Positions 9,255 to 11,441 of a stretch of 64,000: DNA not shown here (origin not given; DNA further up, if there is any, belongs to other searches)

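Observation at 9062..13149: Complete bacterial multi-subunit tungsten aldehyde oxidoreductase cluster (ferredoxin-FAD subunit-AOR-MoaD) with glyA directly downstream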

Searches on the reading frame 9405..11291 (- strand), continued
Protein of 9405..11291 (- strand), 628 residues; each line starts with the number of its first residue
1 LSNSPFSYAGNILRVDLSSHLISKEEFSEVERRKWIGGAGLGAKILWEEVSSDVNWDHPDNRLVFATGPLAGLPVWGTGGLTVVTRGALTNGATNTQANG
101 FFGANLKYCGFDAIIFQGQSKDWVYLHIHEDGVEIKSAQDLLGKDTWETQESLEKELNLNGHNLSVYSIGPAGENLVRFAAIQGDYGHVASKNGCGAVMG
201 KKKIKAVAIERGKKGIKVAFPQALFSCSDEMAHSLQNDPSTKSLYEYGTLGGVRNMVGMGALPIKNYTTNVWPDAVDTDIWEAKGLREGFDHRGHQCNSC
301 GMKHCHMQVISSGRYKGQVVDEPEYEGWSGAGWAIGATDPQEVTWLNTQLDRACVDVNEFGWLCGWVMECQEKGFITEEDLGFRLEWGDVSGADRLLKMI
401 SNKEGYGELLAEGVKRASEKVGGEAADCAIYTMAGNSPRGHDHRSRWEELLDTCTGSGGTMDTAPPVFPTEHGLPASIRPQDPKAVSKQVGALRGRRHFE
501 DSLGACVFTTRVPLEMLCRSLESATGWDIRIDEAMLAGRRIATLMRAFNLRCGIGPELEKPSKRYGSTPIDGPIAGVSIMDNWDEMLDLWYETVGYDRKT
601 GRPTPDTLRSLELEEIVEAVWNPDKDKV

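Call 23: search_solved_structures(query=window:9405-11291:-, max_evalue=1e-60, show_alignments=3)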
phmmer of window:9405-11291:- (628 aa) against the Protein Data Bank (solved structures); distinct sequences matched with E-value up to 1e-60: 4.
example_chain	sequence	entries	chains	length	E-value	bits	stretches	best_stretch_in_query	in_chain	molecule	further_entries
9mqx_D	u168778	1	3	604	5.4e-79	269.8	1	6-616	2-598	Aldehyde:ferredoxin oxidoreductase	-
1aor_A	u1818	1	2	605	4e-77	263.6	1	10-609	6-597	ALDEHYDE FERREDOXIN OXIDOREDUCTASE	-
8c0z_A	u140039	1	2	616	4.4e-66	227.1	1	11-612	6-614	Aldehyde:ferredoxin oxidoreductase,tungsten-containing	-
1b25_A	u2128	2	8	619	6.5e-64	219.9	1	7-617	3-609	PROTEIN (FORMALDEHYDE FERREDOXIN OXIDOREDUCTASE) | FORMALDEHYDE FERREDOXIN OXIDOREDUCTASE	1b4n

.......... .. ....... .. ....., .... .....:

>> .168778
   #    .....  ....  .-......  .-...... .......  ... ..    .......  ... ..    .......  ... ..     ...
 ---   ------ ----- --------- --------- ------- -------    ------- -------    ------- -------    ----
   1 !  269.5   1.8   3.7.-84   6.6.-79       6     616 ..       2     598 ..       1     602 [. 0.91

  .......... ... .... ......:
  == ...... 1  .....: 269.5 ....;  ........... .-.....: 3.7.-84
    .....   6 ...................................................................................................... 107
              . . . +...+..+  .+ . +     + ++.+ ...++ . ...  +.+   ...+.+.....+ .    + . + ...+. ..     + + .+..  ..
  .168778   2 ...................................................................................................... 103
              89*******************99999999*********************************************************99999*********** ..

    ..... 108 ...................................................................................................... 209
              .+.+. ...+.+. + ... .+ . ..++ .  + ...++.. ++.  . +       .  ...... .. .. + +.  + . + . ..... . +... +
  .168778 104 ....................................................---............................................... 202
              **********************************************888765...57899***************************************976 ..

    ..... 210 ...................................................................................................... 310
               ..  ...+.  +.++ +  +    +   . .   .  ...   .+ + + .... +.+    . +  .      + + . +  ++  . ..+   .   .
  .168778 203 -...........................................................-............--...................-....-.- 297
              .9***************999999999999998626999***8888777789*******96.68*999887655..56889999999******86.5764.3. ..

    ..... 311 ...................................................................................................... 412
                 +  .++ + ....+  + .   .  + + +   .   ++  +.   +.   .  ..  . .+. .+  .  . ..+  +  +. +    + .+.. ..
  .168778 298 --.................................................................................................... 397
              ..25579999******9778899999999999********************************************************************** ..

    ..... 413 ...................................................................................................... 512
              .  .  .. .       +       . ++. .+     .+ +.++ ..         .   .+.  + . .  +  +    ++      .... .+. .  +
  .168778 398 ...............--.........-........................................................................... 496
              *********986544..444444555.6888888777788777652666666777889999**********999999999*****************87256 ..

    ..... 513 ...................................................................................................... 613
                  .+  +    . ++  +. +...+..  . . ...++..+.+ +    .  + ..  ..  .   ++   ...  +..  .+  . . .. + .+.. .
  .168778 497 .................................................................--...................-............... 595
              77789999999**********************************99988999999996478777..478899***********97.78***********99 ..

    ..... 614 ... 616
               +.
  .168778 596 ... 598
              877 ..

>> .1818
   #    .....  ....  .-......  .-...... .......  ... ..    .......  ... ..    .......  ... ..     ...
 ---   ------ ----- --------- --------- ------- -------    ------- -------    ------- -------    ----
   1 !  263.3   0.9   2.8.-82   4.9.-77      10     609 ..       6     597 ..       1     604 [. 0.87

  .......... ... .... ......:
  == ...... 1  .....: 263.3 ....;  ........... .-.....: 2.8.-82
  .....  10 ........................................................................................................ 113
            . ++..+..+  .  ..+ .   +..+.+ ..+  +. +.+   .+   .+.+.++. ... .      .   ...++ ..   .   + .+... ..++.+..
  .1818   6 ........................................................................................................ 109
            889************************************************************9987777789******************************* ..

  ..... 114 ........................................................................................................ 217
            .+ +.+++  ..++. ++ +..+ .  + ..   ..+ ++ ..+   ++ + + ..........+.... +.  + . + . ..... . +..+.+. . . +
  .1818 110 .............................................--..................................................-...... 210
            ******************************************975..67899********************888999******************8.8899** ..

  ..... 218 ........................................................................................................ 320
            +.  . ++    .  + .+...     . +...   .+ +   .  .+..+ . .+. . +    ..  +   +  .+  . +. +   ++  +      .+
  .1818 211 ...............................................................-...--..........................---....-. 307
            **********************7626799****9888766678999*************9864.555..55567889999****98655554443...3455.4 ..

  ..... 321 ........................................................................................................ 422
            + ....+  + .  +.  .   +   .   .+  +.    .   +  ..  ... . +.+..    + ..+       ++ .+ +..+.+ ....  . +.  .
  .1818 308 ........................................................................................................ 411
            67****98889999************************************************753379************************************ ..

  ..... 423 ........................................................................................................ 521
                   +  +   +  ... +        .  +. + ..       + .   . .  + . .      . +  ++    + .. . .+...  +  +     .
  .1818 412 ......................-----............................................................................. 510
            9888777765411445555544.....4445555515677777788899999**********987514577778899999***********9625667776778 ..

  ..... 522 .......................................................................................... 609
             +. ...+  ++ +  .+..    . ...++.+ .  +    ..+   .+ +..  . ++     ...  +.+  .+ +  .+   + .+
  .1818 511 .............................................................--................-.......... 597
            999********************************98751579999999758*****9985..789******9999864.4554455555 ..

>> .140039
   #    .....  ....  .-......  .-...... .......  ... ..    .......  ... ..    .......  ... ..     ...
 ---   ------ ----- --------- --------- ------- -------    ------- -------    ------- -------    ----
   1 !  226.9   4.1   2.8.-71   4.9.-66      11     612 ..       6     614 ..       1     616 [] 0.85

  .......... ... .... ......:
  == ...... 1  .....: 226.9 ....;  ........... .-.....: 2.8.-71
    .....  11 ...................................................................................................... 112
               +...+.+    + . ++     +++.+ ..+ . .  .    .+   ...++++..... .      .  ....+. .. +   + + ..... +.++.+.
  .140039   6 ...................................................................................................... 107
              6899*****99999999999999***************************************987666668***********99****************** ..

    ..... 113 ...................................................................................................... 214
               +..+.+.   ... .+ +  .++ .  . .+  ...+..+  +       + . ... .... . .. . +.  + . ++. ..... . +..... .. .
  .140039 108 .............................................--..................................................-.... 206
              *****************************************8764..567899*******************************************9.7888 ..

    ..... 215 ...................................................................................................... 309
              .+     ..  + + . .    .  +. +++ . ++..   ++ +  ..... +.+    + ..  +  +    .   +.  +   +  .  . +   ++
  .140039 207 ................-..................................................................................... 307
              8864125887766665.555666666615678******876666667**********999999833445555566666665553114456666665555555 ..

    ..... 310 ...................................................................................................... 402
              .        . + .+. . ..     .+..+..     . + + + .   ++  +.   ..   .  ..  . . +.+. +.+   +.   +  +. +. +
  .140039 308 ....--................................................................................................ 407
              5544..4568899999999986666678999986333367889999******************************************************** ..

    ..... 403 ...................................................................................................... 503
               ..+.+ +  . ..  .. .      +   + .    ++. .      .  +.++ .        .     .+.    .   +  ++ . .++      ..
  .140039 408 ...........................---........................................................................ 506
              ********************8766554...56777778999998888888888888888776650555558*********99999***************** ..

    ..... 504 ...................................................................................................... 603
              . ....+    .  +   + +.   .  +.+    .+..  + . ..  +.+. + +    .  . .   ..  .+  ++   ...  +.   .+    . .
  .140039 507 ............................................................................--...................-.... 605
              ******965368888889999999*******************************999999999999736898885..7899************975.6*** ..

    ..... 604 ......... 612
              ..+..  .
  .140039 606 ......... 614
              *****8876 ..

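Call 26: find_encoding_contigs(protein=P0055, flank=8000, max_places=1)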
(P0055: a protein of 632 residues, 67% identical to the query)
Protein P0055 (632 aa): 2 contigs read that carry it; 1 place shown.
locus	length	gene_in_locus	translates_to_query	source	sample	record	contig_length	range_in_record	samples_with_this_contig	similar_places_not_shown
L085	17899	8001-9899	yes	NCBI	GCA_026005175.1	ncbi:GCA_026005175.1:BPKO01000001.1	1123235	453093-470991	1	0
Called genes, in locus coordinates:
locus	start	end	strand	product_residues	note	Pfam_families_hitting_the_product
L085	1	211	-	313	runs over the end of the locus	PF02653:BPD_transp_2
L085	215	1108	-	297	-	PF02653:BPD_transp_2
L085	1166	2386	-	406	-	PF13433:Peripla_BP_5, PF13458:Peripla_BP_6, PF01094:ANF_receptor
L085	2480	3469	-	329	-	PF13406:SLT_2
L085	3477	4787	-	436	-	-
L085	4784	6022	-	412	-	-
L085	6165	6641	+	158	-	PF00037:Fer4 (faint), PF12797:Fer4_2 (faint), PF12837:Fer4_6 (faint), PF12838:Fer4_7 (faint), PF13237:Fer4_10 (faint), PF13247:Fer4_11, PF14697:Fer4_21 (weak), PF13187:Fer4_9 (weak), +3 more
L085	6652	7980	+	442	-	PF07992:Pyr_redox_2, PF13454:NAD_binding_9 (faint), PF13738:Pyr_redox_3, PF00070:Pyr_redox, PF18267:Rubredoxin_C (weak)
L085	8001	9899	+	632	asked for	PF02730:AFOR_N, PF01314:AFOR_C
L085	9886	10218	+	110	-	-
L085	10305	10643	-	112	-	PF04020:Phage_holin_4_2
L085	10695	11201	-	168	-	-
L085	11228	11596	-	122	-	PF04126:Cyclophil_like, PF18050:Cyclophil_like2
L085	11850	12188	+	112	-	-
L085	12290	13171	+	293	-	-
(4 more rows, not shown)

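Call 27: find_encoding_contigs(protein=P0059, flank=8000, max_places=1)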
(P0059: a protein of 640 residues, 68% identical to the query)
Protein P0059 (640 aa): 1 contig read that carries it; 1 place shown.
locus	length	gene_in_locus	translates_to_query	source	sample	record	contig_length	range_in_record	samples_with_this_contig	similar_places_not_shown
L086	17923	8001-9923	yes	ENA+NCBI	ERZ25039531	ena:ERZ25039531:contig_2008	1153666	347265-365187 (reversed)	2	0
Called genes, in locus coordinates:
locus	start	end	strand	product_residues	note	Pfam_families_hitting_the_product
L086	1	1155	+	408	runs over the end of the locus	-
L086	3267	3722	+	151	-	PF05721:PhyH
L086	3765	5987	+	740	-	-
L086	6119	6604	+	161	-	PF00037:Fer4 (faint), PF12797:Fer4_2 (faint), PF12837:Fer4_6 (faint), PF13237:Fer4_10 (faint), PF13247:Fer4_11, PF12838:Fer4_7 (weak), PF13187:Fer4_9 (weak), PF14697:Fer4_21 (weak), +5 more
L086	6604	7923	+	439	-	PF07992:Pyr_redox_2, PF00070:Pyr_redox, PF18267:Rubredoxin_C (weak)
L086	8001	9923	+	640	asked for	PF02730:AFOR_N, PF01314:AFOR_C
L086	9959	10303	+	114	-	-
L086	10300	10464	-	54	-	PF13431:TPR_17 (weak)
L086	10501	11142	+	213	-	PF01810:LysE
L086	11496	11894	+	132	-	PF01850:PIN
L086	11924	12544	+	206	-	PF05685:Uma2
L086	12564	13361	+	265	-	PF00528:BPD_transp_1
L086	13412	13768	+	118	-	PF12973:Cupin_7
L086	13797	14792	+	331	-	PF09084:NMT1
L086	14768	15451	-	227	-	-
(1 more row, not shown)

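Call 28: find_encoding_contigs(protein=P0017, flank=8000, max_places=1)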
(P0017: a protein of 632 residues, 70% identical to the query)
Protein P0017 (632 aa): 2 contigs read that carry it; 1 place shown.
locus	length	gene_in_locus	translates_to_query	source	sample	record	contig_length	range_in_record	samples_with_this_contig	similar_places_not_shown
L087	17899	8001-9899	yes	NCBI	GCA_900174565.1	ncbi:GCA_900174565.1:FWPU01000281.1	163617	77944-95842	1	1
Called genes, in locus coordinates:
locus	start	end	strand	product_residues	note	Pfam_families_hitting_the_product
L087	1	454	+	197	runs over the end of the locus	PF04296:YlxR, PF01248:Ribosomal_L7Ae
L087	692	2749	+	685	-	PF04760:IF2_N, PF00009:GTP_EFTU, PF00071:Ras (weak), PF01926:MMR_HSR1, PF22042:EF-G_D2, PF11987:IF-2, PF03144:GTP_EFTU_D2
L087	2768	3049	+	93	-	PF04456:DUF503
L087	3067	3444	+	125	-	PF02033:RBFA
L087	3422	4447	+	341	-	PF01509:TruB_N, PF16198:TruB_C_2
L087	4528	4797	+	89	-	PF00312:Ribosomal_S15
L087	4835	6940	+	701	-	PF01138:RNase_PH, PF03725:RNase_PH_C, PF03726:PNPase, PF01138:RNase_PH, PF00013:KH_1, PF00575:S1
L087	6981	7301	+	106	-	-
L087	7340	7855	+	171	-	PF14595:Thioredoxin_9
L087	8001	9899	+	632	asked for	PF02730:AFOR_N, PF01314:AFOR_C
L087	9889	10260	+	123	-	-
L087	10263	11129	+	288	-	PF01738:DLH, PF12146:Hydrolase_4 (faint), PF00326:Peptidase_S9 (faint)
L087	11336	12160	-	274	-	PF02577:BFN_dom, PF00595:PDZ (weak), PF13180:PDZ_2, PF17820:PDZ_6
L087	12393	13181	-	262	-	PF03309:Pan_kinase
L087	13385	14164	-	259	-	PF03099:BPL_LplA_LipB, PF02237:BPL_C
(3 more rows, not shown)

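Call 69: predict_structure(alignment_id=A1)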
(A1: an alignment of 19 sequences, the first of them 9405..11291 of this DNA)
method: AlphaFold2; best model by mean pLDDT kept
length: 628 residues; sequences in the alignment: 19
mean_pLDDT: 62.7   pTM: 0.66
mean pLDDT of the five models: 62.7, 61.1, 57.3, 54.7, 51.3
residues with pLDDT >= 90: 130; 70-90: 168; 50-70: 107; < 50: 223
segments of 3 or more residues with pLDDT < 50: 177-191, 243-362, 411-466, 507-509, 561-576, 626-628
pLDDT, mean of each block of 10 residues (from residue 1): 73 94 91 89 92 79 89 62 71 66 84 93 94 93 74 86 73 48 31 65 90 85 84 67 43 30 23 36 24 28 28 31 25 24 29 33 52 66 66 62 56 35 30 24 33 30 49 67 72 81 61 83 90 92 89 72 40 45 80 91 95 94 63
secondary structure, 60 per line:
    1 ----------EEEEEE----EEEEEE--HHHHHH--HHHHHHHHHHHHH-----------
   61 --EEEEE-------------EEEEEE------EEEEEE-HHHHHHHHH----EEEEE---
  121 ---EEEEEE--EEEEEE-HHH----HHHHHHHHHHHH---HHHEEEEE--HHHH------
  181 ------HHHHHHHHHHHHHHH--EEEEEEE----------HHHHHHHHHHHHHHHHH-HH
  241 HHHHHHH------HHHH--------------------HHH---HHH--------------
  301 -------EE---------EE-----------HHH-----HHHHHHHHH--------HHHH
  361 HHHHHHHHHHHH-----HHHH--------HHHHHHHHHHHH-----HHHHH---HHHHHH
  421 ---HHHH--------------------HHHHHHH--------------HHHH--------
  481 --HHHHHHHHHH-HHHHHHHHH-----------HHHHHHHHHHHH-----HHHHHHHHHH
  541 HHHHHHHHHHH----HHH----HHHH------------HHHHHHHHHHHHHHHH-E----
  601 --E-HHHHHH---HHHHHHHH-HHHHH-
elements in order: E11-16 E21-26 H29-34 H37-49 E63-67 E81-86 E93-98 H100-108 E113-117 E124-129 E132-137 H146-157 E164-168 H171-174 H187-201 E204-210 H221-237 H239-247 H254-257 H340-348 H357-372 H378-381 H390-401 H407-411 H415-420 H424-427 H448-454 H469-472 H483-492 H494-502 H514-525 H531-551 H563-566 H579-594 H605-610 H614-621 H623-627
